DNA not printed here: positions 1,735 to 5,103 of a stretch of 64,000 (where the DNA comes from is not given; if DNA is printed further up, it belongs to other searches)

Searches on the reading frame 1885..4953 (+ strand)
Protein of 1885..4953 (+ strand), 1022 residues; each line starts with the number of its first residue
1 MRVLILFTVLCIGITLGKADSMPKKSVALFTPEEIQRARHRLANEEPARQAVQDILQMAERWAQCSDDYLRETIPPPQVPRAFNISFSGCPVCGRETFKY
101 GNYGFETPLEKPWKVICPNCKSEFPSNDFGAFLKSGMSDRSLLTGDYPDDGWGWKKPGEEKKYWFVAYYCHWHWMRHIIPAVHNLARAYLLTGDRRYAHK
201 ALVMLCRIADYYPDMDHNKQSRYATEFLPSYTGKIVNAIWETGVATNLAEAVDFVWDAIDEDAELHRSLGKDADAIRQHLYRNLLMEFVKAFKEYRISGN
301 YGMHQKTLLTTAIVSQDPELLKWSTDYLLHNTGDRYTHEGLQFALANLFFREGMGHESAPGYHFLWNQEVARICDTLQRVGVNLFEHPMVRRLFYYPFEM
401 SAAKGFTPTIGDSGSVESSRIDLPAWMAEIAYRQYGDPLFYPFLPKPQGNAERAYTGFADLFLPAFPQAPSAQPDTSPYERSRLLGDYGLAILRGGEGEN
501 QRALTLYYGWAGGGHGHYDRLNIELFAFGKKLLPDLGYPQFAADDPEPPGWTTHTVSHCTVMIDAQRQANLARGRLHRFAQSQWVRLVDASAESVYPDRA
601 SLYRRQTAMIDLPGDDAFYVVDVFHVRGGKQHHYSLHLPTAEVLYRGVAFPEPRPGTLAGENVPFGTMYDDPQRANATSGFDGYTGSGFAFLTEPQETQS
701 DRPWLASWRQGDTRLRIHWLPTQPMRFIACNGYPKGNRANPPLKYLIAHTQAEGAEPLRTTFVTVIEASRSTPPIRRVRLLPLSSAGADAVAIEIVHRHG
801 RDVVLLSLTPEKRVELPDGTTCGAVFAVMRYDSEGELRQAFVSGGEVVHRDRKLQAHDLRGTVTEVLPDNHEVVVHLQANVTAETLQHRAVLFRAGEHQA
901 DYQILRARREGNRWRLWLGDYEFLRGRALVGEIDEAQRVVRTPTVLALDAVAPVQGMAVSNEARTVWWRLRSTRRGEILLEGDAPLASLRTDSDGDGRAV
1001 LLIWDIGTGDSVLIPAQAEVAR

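Call 51: search_protein_families(library=pfam, proteins=[window:1885-4953:+], max_evalue=0.0001)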
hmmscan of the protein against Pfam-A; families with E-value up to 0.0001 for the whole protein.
window:1885-4953:+ (1022 aa): 1 family
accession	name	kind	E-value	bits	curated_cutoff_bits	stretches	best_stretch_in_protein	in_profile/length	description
PF07940.18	Hepar_II_III_C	-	5.3e-11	42.9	24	1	482-638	6-165/237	Heparinase II/III-like, C-terminal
